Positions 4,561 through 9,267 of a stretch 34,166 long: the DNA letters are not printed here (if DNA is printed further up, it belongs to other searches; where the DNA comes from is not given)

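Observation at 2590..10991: hdrC-hdrB-(wHTH)-hdrL-mvhD-metV-metF: Moorella-type methylene-THF reductase cluster with a built-in NAD(P)H module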

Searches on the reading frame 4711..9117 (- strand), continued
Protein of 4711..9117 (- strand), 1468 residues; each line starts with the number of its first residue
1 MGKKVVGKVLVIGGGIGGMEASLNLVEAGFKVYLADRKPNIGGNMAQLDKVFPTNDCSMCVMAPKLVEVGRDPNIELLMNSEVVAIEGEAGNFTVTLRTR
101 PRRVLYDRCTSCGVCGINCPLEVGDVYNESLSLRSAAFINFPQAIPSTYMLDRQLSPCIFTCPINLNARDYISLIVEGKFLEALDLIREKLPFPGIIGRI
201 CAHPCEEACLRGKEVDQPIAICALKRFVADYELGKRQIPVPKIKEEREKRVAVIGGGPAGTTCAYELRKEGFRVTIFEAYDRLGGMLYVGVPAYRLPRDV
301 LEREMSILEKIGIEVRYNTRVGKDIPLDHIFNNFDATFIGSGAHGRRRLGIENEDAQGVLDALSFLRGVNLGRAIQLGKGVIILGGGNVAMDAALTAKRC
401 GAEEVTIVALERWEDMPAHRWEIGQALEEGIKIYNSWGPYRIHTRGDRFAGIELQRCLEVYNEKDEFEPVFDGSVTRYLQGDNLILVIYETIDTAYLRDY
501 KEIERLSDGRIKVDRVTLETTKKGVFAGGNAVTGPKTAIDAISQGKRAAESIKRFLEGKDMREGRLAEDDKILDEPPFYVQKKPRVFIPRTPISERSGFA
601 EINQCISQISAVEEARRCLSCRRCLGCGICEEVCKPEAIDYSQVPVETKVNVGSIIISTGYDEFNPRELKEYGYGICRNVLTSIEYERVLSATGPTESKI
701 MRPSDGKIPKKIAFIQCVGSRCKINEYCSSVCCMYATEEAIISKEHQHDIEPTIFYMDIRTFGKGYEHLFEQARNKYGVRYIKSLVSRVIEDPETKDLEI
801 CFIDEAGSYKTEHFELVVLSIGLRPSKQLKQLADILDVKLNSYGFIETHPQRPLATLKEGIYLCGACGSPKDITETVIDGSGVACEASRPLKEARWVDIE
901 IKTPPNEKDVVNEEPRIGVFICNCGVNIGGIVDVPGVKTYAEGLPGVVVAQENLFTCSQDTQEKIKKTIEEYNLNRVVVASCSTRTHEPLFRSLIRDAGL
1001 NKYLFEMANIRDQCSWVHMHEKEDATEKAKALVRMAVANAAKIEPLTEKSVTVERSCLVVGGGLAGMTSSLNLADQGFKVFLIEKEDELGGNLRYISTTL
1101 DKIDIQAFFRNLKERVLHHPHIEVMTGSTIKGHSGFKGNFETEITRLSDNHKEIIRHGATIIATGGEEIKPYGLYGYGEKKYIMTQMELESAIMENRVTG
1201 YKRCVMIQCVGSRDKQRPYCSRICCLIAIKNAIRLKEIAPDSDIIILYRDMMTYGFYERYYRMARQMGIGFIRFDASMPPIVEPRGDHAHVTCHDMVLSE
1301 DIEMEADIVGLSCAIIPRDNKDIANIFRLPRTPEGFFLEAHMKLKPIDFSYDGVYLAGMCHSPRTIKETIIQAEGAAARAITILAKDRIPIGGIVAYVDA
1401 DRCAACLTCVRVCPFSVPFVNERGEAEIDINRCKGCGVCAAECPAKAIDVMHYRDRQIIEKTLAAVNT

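Call 86: find_homologous_proteins(query=window:4711-9117:-, max_evalue=1e-100)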
Query window:4711-9117:- (1468 aa): 5506 proteins with E <= 1e-100 among 8000 candidates; the best 120 are listed.
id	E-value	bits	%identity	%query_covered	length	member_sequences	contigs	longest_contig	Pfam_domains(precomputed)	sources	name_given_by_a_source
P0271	0.0e+0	3393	100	100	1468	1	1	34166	PF13241.13,PF13450.13,PF07992.21,PF12837.13,PF00070.34,PF03486.21,PF01134.29,PF01494.26,PF12831.14,PF01946.24,PF01266.31,PF01593.31,PF14691.12,PF00890.31,PF00037.33,PF13738.13,PF01262.28,PF13237.12,PF13183.12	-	-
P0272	0.0e+0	2952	86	99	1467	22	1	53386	PF14697.12,PF13241.13,PF13450.13,PF07992.21,PF00070.34,PF03486.21,PF01134.29,PF01494.26,PF12831.14,PF01946.24,PF01266.31,PF01593.31,PF14691.12,PF00890.31,PF00037.33,PF13738.13,PF01262.28,PF13237.12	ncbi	-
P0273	0.0e+0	2667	77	99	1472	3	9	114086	PF13241.13,PF13450.13,PF07992.21,PF00070.34,PF03486.21,PF12838.13,PF01134.29,PF01494.26,PF12831.14,PF01946.24,PF01266.31,PF01593.31,PF14691.12,PF00890.31,PF00037.33,PF13738.13,PF01262.28,PF13237.12,PF13187.12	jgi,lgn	-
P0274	0.0e+0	2280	67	99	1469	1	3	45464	PF13241.13,PF13450.13,PF07992.21,PF12837.13,PF00070.34,PF03486.21,PF13454.13,PF01134.29,PF01494.26,PF12831.14,PF01946.24,PF01266.31,PF01593.31,PF14691.12,PF00890.31,PF00037.33,PF13738.13,PF01262.28,PF13237.12,PF13183.12,PF13187.12,PF02737.25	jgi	jgi:heterodisulfide reductase subunit A-like polyferredoxin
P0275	0.0e+0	2278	67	100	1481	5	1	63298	PF14697.12,PF13241.13,PF13450.13,PF07992.21,PF12837.13,PF00070.34,PF03486.21,PF13484.12,PF05834.19,PF01266.31,PF14691.12,PF00890.31,PF13738.13,PF13237.12,PF12838.13,PF01134.29,PF01494.26,PF12831.14,PF01946.24,PF01593.31,PF00037.33,PF01262.28,PF13183.12,PF13187.12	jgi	-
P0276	0.0e+0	2258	65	99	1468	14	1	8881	PF13241.13,PF13450.13,PF07992.21,PF12837.13,PF00070.34,PF03486.21,PF13484.12,PF12838.13,PF13454.13,PF01134.29,PF01494.26,PF12831.14,PF01946.24,PF01266.31,PF01593.31,PF14691.12,PF00890.31,PF13738.13,PF01262.28,PF13237.12,PF13187.12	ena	-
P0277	0.0e+0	2254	67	100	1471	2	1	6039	PF14697.12,PF13241.13,PF13450.13,PF07992.21,PF12837.13,PF00070.34,PF03486.21,PF13484.12,PF01266.31,PF14691.12,PF00890.31,PF13738.13,PF13237.12,PF02737.25,PF12838.13,PF01134.29,PF01494.26,PF12831.14,PF01946.24,PF01593.31,PF00037.33,PF01262.28,PF13183.12,PF13187.12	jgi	-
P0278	0.0e+0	2251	67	99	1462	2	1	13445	PF14697.12,PF13241.13,PF13450.13,PF07992.21,PF12837.13,PF00070.34,PF03486.21,PF13484.12,PF05834.19,PF01266.31,PF14691.12,PF00890.31,PF13738.13,PF13237.12,PF02737.25,PF12838.13,PF13454.13,PF01134.29,PF01494.26,PF12831.14,PF01946.24,PF01593.31,PF00037.33,PF01262.28,PF13183.12,PF13187.12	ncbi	-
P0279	0.0e+0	2239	67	100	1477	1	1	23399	PF13241.13,PF13450.13,PF07992.21,PF12837.13,PF00070.34,PF03486.21,PF01266.31,PF14691.12,PF00890.31,PF13738.13,PF13237.12,PF02737.25,PF12838.13,PF13454.13,PF01134.29,PF01494.26,PF12831.14,PF01946.24,PF01593.31,PF12797.13,PF00037.33,PF01262.28,PF13183.12,PF13187.12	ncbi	-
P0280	0.0e+0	2237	66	100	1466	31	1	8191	PF13241.13,PF13450.13,PF07992.21,PF12837.13,PF00070.34,PF03486.21,PF12838.13,PF13454.13,PF01134.29,PF01494.26,PF12831.14,PF01946.24,PF01266.31,PF01593.31,PF12797.13,PF14691.12,PF00890.31,PF00037.33,PF13738.13,PF01262.28,PF13237.12,PF13183.12,PF13187.12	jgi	jgi:heterodisulfide reductase subunit A-like polyferredoxin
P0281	0.0e+0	2233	65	99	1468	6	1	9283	PF13241.13,PF13450.13,PF07992.21,PF00070.34,PF03486.21,PF12838.13,PF13454.13,PF01134.29,PF01494.26,PF12831.14,PF01946.24,PF01266.31,PF01593.31,PF14691.12,PF00890.31,PF13738.13,PF01262.28,PF13237.12,PF13187.12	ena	-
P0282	0.0e+0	2225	67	99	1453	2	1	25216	PF14697.12,PF13241.13,PF13450.13,PF07992.21,PF12837.13,PF00070.34,PF03486.21,PF13484.12,PF01266.31,PF14691.12,PF00890.31,PF13738.13,PF13237.12,PF12838.13,PF13454.13,PF01134.29,PF01494.26,PF12831.14,PF01946.24,PF01593.31,PF00037.33,PF01262.28,PF13183.12,PF13187.12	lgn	-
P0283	0.0e+0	2224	67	99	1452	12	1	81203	PF13241.13,PF13450.13,PF07992.21,PF12837.13,PF00070.34,PF03486.21,PF13484.12,PF12838.13,PF01494.26,PF12831.14,PF01946.24,PF01266.31,PF01593.31,PF12797.13,PF14691.12,PF00890.31,PF00037.33,PF13738.13,PF01262.28,PF13237.12,PF13183.12,PF13187.12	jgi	-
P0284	0.0e+0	2218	65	99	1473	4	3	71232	PF14697.12,PF13241.13,PF13450.13,PF07992.21,PF00070.34,PF03486.21,PF12838.13,PF01134.29,PF01494.26,PF12831.14,PF01946.24,PF01266.31,PF01593.31,PF14691.12,PF00890.31,PF00037.33,PF13738.13,PF01262.28,PF13237.12,PF13187.12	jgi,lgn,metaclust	metaclust:\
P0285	0.0e+0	2216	66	99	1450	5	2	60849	PF13241.13,PF13450.13,PF07992.21,PF12837.13,PF00070.34,PF03486.21,PF13484.12,PF12838.13,PF13454.13,PF05834.19,PF01494.26,PF12831.14,PF01946.24,PF01266.31,PF01593.31,PF14691.12,PF00890.31,PF00037.33,PF13738.13,PF01262.28,PF13237.12,PF13183.12,PF13187.12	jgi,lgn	-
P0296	0.0e+0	2197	63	99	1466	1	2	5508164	PF13241.13,PF13450.13,PF07992.21,PF00070.34,PF03486.21,PF12838.13,PF01134.29,PF01494.26,PF12831.14,PF01946.24,PF01266.31,PF01593.31,PF14691.12,PF00890.31,PF00037.33,PF13738.13,PF01262.28,PF13237.12,PF13187.12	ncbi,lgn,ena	-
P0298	0.0e+0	2194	64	99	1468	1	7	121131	PF13241.13,PF13450.13,PF07992.21,PF12837.13,PF00070.34,PF03486.21,PF12838.13,PF13454.13,PF01134.29,PF01494.26,PF12831.14,PF01946.24,PF01266.31,PF01593.31,PF14691.12,PF00890.31,PF00037.33,PF13738.13,PF01262.28,PF13237.12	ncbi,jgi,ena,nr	ncbi:MAG TPA: FAD-dependent oxidoreductase [Syntrophorhabdaceae bacterium]|nr:FAD-dependent oxidored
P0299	0.0e+0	2194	63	99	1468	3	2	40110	PF14697.12,PF13450.13,PF07992.21,PF00070.34,PF03486.21,PF01134.29,PF01494.26,PF12831.14,PF01946.24,PF01266.31,PF01593.31,PF14691.12,PF00890.31,PF00037.33,PF13738.13,PF01262.28,PF13237.12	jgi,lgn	jgi:heterodisulfide reductase subunit A-like polyferredoxin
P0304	0.0e+0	2179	63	99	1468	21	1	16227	PF13241.13,PF13450.13,PF07992.21,PF00070.34,PF03486.21,PF12838.13,PF13454.13,PF01134.29,PF01494.26,PF12831.14,PF01946.24,PF01266.31,PF01593.31,PF14691.12,PF00890.31,PF00037.33,PF13738.13,PF01262.28,PF13237.12,PF13187.12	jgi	-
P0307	0.0e+0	2176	63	99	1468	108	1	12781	PF13241.13,PF13450.13,PF07992.21,PF00070.34,PF03486.21,PF12838.13,PF13454.13,PF01134.29,PF01494.26,PF12831.14,PF01946.24,PF01266.31,PF01593.31,PF14691.12,PF00890.31,PF00037.33,PF13738.13,PF01262.28,PF13237.12,PF13187.12,PF07991.19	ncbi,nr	ncbi:MAG: Glutamate synthase (NADPH) small chain [Deltaproteobacteria bacterium ADurb.Bin026]|nr:MAG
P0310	0.0e+0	2173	63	99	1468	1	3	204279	PF14697.12,PF13241.13,PF13450.13,PF07992.21,PF12837.13,PF00070.34,PF03486.21,PF12838.13,PF13454.13,PF01134.29,PF01494.26,PF12831.14,PF01946.24,PF01266.31,PF01593.31,PF14691.12,PF00890.31,PF00037.33,PF13738.13,PF01262.28,PF13237.12,PF13187.12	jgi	jgi:heterodisulfide reductase subunit A-like polyferredoxin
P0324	0.0e+0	2132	61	99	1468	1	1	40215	PF14697.12,PF13241.13,PF13450.13,PF07992.21,PF00070.34,PF03486.21,PF13454.13,PF05834.19,PF01134.29,PF01494.26,PF12831.14,PF01946.24,PF01266.31,PF01593.31,PF14691.12,PF00890.31,PF00037.33,PF13738.13,PF01262.28,PF13237.12,PF13187.12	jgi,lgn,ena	-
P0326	0.0e+0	2122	61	99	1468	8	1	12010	PF14697.12,PF13241.13,PF13450.13,PF07992.21,PF12837.13,PF00070.34,PF03486.21,PF12838.13,PF13454.13,PF01134.29,PF01494.26,PF12831.14,PF01946.24,PF01266.31,PF01593.31,PF14691.12,PF00890.31,PF00037.33,PF13738.13,PF01262.28,PF13187.12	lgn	-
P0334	0.0e+0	2075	60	99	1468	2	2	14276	PF14697.12,PF13241.13,PF13450.13,PF07992.21,PF00070.34,PF03486.21,PF12838.13,PF01134.29,PF01494.26,PF12831.14,PF01946.24,PF01266.31,PF01593.31,PF14691.12,PF00890.31,PF00037.33,PF13738.13,PF01262.28,PF13237.12,PF13187.12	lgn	-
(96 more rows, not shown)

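Call 87: find_encoding_contigs(protein=P0296, flank=10000, max_places=2)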
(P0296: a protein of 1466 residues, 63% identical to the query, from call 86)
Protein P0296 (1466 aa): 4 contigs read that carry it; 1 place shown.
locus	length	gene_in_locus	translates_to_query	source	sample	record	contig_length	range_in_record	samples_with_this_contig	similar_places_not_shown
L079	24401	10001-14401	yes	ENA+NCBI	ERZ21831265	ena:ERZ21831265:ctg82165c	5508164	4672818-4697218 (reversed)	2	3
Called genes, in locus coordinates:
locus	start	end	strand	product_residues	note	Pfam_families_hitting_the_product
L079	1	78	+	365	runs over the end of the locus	PF00155:Aminotran_1_2, PF01041:DegT_DnrJ_EryC1, PF01053:Cys_Met_Meta_PP (weak)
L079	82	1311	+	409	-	-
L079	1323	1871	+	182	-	PF01558:POR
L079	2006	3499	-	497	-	PF24624:Int_N (weak), PF00589:Phage_integrase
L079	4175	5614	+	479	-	PF00392:GntR, PF00155:Aminotran_1_2, PF12897:Asp_aminotransf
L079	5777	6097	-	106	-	PF01541:GIY-YIG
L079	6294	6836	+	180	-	-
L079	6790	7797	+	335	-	PF00753:Lactamase_B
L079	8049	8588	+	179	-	PF13183:Fer4_8, PF13187:Fer4_9 (weak), PF13534:Fer4_17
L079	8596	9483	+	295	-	PF02754:CCG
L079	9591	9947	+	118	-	-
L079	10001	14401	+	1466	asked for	PF14691:Fer4_20, PF00070:Pyr_redox (weak), PF01266:DAO (weak), PF07992:Pyr_redox_2, PF13450:NAD_binding_8 (weak), PF13738:Pyr_redox_3, PF07992:Pyr_redox_2, PF00890:FAD_binding_2 (weak), +14 more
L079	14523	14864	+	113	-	PF02662:FlpD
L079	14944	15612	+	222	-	PF12225:DUF5981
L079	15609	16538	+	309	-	PF02219:MTHFR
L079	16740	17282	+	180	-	PF02525:Flavodoxin_2, PF03358:FMN_red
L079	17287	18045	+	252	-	PF01171:ATP_bind_3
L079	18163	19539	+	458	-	PF02321:OEP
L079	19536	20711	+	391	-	PF25917:BSH_RND, PF25973:BSH_CzcB, PF25876:HH_MFP_RND, PF25990:Beta-barrel_YknX, PF25954:Beta-barrel_RND_2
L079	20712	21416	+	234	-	PF02463:SMC_N (faint), PF00005:ABC_tran, PF13304:AAA_21 (faint)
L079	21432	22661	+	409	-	PF12704:MacB_PCD, PF02687:FtsX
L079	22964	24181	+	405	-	PF25917:BSH_RND, PF25973:BSH_CzcB (weak), PF25876:HH_MFP_RND, PF25944:Beta-barrel_RND, PF25967:RND-MFP_C, PF25989:YknX_C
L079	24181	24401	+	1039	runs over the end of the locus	PF00873:ACR_tran, PF03176:MMPL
